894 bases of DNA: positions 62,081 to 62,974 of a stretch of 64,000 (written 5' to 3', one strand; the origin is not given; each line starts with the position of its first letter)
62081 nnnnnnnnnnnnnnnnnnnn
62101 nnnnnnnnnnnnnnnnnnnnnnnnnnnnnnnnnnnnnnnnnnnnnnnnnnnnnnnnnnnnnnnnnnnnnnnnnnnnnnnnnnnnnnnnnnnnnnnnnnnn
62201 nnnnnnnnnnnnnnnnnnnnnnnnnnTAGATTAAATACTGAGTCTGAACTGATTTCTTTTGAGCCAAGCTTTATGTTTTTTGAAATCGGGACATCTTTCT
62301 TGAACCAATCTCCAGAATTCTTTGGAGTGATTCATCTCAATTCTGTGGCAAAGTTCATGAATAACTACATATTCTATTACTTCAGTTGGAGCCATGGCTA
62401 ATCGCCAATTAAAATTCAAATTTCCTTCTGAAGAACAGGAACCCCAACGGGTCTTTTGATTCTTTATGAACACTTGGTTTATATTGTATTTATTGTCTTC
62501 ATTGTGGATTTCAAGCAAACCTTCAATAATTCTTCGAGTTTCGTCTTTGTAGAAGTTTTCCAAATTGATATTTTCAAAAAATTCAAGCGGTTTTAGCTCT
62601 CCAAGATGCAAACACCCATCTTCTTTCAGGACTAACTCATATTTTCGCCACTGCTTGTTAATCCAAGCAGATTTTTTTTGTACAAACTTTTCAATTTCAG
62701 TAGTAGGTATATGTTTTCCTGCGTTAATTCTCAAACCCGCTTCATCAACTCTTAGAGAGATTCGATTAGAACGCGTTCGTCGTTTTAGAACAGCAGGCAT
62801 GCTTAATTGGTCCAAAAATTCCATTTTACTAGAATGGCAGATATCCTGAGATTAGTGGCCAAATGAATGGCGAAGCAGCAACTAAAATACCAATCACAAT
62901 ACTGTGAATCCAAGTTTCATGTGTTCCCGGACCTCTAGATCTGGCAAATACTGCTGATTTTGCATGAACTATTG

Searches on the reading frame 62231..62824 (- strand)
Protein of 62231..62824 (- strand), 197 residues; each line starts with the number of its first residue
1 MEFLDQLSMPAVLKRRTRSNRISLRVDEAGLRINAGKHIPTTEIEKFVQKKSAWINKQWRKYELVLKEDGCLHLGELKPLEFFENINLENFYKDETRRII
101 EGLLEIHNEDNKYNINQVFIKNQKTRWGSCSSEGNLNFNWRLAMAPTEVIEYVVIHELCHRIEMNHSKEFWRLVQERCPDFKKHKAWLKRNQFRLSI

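Call 27: search_protein_families(library=pfam, proteins=[window:62231-62824:-], max_evalue=0.01)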
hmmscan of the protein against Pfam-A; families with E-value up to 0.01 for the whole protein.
window:62231-62824:- (197 aa): 4 families
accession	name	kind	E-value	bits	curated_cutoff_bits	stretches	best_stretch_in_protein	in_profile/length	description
PF01863.23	YgjP-like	-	2.4e-50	171.9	26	2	87-191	103-207/207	YgjP-like, metallopeptidase domain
PF08325.16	WLM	-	0.00066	20.3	26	1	146-176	79-109/190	WLM domain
PF12388.14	Peptidase_M57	-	0.0022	18.2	21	1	136-172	119-155/212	Dual-action HEIGH metallo-peptidase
PF10263.15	SprT-like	-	0.0097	16.2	25.6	0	113-163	19-74/108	SprT-like family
